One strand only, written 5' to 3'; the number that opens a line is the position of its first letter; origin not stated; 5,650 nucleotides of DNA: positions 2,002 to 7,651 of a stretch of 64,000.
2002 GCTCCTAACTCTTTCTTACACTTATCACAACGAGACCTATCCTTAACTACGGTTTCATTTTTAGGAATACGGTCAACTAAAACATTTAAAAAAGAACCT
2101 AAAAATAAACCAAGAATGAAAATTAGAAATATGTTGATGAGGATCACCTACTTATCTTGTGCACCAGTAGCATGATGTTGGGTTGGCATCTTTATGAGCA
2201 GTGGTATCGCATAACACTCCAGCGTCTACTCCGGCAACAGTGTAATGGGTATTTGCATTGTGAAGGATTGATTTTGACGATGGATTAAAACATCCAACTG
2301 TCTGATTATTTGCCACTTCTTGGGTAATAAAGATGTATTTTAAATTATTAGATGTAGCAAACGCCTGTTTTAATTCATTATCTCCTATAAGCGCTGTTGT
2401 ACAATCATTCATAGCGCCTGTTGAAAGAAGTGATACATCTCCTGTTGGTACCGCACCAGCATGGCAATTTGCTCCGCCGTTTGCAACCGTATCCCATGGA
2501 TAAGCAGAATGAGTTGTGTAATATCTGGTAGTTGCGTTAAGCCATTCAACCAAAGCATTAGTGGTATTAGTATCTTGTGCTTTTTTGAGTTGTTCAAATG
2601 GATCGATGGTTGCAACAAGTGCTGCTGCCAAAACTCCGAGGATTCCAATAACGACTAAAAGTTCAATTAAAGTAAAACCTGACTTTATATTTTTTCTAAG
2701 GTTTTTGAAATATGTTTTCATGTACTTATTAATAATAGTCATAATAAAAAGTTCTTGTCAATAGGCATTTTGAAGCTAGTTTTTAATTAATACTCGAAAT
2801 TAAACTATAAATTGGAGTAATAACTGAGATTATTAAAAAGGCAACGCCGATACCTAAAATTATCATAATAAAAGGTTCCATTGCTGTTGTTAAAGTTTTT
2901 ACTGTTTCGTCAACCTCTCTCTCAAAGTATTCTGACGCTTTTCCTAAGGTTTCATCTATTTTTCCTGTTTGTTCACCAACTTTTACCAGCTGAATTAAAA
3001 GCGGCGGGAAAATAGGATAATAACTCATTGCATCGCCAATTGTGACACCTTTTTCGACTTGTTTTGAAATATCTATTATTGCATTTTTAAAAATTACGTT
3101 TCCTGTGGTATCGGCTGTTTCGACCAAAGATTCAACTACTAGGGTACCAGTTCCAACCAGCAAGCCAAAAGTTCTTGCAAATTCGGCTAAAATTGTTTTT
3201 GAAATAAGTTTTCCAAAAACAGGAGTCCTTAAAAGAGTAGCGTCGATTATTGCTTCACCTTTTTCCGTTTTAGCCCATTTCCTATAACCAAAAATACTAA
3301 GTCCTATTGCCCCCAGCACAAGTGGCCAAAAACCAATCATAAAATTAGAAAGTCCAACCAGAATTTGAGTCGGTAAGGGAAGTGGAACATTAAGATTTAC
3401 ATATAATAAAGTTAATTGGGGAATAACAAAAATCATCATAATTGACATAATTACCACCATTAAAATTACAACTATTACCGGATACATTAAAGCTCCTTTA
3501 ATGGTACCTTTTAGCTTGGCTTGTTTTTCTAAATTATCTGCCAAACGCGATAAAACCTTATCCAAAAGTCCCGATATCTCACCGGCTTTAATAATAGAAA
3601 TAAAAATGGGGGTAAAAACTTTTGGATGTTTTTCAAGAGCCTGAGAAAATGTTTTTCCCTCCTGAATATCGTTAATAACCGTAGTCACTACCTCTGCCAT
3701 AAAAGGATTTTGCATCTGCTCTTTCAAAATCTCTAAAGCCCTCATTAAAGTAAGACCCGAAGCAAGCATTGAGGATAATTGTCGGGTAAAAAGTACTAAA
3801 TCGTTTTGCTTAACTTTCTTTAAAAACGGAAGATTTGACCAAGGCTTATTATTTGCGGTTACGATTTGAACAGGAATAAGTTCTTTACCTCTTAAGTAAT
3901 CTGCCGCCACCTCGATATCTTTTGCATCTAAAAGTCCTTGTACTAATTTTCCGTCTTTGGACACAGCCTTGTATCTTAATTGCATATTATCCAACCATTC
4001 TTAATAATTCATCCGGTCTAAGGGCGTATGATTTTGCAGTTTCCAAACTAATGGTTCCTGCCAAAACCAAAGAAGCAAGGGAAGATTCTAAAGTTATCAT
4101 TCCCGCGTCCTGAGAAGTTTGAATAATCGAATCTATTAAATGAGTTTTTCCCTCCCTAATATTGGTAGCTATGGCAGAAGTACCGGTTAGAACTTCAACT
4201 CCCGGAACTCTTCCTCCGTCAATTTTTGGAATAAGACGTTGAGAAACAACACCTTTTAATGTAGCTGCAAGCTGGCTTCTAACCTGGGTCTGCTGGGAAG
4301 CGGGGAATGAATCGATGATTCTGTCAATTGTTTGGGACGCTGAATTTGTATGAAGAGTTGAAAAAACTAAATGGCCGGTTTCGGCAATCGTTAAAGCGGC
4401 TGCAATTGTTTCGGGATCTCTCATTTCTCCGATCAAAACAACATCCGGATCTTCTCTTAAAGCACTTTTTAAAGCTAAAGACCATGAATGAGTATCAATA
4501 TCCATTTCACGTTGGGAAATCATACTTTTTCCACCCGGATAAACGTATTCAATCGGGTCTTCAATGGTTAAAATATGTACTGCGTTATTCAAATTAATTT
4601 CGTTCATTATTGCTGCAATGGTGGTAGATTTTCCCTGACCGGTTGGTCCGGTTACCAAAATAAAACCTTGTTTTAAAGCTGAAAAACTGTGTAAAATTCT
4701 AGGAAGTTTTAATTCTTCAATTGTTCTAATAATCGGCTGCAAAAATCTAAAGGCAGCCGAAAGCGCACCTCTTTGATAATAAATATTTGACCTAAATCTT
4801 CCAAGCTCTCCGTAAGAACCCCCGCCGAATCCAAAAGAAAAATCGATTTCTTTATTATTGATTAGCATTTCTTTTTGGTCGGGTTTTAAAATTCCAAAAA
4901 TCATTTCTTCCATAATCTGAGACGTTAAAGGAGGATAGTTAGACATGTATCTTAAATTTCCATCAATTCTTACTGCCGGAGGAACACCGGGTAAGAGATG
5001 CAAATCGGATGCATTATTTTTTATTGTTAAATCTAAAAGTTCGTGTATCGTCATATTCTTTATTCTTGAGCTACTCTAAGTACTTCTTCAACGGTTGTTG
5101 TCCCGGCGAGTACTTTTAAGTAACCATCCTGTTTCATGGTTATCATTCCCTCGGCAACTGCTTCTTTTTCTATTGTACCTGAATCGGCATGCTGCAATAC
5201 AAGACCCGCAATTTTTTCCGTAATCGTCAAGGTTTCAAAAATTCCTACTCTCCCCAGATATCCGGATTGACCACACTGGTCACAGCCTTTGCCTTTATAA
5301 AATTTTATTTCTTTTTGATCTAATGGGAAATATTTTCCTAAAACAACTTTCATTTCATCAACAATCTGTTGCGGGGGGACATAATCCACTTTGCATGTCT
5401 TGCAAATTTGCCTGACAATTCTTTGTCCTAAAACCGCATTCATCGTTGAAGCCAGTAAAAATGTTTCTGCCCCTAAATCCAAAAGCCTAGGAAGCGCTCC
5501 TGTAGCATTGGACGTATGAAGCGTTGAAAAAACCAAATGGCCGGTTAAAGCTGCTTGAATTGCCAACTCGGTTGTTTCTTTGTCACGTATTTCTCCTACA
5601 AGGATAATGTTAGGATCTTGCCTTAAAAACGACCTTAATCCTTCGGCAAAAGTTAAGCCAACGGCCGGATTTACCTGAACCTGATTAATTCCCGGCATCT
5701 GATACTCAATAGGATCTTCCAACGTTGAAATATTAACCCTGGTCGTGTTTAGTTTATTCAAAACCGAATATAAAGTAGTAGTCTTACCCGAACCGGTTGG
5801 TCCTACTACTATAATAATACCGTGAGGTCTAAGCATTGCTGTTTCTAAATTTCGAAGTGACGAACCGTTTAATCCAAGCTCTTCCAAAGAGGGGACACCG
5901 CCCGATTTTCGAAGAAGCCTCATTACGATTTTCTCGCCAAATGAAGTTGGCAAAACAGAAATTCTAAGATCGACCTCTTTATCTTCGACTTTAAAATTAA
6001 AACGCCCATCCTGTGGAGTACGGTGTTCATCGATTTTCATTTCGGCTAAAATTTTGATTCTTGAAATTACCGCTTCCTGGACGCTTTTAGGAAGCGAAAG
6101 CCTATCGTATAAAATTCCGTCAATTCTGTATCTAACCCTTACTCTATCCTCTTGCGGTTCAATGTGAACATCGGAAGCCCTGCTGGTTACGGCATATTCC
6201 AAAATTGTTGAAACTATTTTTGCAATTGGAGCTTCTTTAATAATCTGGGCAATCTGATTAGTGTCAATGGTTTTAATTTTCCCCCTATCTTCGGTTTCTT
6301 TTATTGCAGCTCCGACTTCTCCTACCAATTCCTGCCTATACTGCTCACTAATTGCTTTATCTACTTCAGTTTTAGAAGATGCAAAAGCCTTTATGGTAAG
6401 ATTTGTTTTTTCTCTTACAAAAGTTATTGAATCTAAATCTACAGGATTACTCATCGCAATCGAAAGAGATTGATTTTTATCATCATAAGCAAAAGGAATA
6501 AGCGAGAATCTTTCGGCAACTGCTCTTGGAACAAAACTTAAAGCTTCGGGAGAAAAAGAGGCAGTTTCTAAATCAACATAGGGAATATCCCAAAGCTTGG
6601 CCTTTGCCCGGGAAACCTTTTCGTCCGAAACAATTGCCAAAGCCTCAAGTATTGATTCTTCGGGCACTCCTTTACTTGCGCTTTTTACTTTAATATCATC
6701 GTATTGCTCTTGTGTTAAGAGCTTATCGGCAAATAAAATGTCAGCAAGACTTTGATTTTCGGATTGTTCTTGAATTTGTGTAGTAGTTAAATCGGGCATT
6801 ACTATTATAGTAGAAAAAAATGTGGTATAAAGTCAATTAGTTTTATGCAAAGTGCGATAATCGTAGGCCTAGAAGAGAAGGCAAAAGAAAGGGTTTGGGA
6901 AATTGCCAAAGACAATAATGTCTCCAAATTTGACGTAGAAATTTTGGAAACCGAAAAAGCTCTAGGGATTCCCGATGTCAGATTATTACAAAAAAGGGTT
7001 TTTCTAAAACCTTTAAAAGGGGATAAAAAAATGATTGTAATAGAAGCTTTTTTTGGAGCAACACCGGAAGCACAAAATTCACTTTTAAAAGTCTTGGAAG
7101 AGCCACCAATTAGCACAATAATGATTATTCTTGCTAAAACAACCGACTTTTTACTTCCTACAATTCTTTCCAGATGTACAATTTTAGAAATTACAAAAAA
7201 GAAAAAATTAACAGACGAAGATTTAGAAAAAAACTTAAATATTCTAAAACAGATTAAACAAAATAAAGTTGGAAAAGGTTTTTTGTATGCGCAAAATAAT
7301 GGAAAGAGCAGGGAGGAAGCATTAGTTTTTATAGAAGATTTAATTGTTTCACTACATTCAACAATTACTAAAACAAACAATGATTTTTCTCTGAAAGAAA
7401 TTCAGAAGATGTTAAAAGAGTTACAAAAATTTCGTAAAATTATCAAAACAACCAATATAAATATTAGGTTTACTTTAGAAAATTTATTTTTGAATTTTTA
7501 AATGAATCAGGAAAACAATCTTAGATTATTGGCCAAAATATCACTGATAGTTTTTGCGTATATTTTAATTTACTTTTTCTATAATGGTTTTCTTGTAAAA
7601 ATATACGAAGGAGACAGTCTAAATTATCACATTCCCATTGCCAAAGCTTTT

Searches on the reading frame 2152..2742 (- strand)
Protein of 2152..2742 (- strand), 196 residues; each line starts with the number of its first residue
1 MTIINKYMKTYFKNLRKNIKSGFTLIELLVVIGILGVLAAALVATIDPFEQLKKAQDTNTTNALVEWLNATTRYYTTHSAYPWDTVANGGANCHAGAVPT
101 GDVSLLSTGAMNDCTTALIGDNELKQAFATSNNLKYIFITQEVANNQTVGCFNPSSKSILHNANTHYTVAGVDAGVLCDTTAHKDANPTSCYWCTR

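Call 87: search_protein_families(library=pfam, proteins=[window:2152-2742:-], max_evalue=0.001)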
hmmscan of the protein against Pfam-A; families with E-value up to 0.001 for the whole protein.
window:2152-2742:- (196 aa): 1 family
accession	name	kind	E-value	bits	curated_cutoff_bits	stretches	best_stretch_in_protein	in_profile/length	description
PF07963.17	N_methyl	-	4e-08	32.9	21.2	1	20-42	4-26/27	Prokaryotic N-terminal methylation motif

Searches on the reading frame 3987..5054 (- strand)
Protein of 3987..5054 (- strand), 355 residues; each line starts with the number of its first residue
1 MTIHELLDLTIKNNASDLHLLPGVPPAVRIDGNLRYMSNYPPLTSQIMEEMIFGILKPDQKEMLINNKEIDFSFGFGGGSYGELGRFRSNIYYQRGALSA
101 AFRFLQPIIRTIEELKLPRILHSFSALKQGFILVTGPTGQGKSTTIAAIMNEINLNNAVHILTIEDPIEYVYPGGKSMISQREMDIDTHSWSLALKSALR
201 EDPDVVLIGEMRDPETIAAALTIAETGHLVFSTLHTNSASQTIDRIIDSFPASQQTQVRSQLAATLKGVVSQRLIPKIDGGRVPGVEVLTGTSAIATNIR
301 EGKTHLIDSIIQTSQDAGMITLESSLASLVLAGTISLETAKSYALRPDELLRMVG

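Call 87: search_protein_families(library=pfam, proteins=[window:3987-5054:-], max_evalue=0.001)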
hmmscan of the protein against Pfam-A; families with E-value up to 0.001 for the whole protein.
window:3987-5054:- (355 aa): 6 families
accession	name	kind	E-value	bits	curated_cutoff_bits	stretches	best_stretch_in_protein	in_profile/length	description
PF00437.27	T2SSE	-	6.3e-43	147.3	24.9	1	126-279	139-282/370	Type II/IV secretion system protein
PF13401.12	AAA_22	-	0.00017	22.3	27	1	128-156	4-32/130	AAA domain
PF13191.12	AAA_16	-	0.00046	21.2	32.6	0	126-158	21-53/167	AAA ATPase domain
PF12775.13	AAA_7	-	0.00055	20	25.8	0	102-158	7-62/181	P-loop containing dynein motor region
PF13555.12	AAA_29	-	0.00071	19.7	27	0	128-150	21-43/61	P-loop containing region of AAA domain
PF01935.23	DUF87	-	0.0009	19.8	23.2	0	133-173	27-67/220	Helicase HerA, central domain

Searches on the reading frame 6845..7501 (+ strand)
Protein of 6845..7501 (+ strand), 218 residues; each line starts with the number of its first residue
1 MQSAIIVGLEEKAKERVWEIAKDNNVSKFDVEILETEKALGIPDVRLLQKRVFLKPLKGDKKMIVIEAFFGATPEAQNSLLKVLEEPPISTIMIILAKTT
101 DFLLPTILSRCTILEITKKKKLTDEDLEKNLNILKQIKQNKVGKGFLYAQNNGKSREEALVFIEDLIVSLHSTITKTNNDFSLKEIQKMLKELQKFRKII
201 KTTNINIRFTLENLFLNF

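Call 26: find_related_loci(query=window:6845-7501:+, collection=genome_contigs, flank=10000)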
Query window:6845-7501:+ (218 aa) in genome_contigs; peptide patterns used: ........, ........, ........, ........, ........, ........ (x = any residue, [..] = any of these).
148 stretches matched a pattern; 1 encode a relative of the query (tblastn E <= 1e-3); 1 distinct loci.
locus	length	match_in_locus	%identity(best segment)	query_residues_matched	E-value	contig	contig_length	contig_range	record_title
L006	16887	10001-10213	39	41-111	5e-10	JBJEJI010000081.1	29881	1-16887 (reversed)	MAG: Lachnospiraceae bacterium isolate PUUB42_bin.044 NODE_779_length_29881_cov_9.718970, whole genome shotgun sequence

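Call 87: search_protein_families(library=pfam, proteins=[window:6845-7501:+], max_evalue=0.001)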
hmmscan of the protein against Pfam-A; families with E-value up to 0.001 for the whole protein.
window:6845-7501:+ (218 aa): 1 family
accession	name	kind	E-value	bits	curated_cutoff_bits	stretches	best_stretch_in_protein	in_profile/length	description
PF13177.12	DNA_pol3_delta2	-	2.6e-23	83.2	27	1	25-118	65-159/161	DNA polymerase III, delta subunit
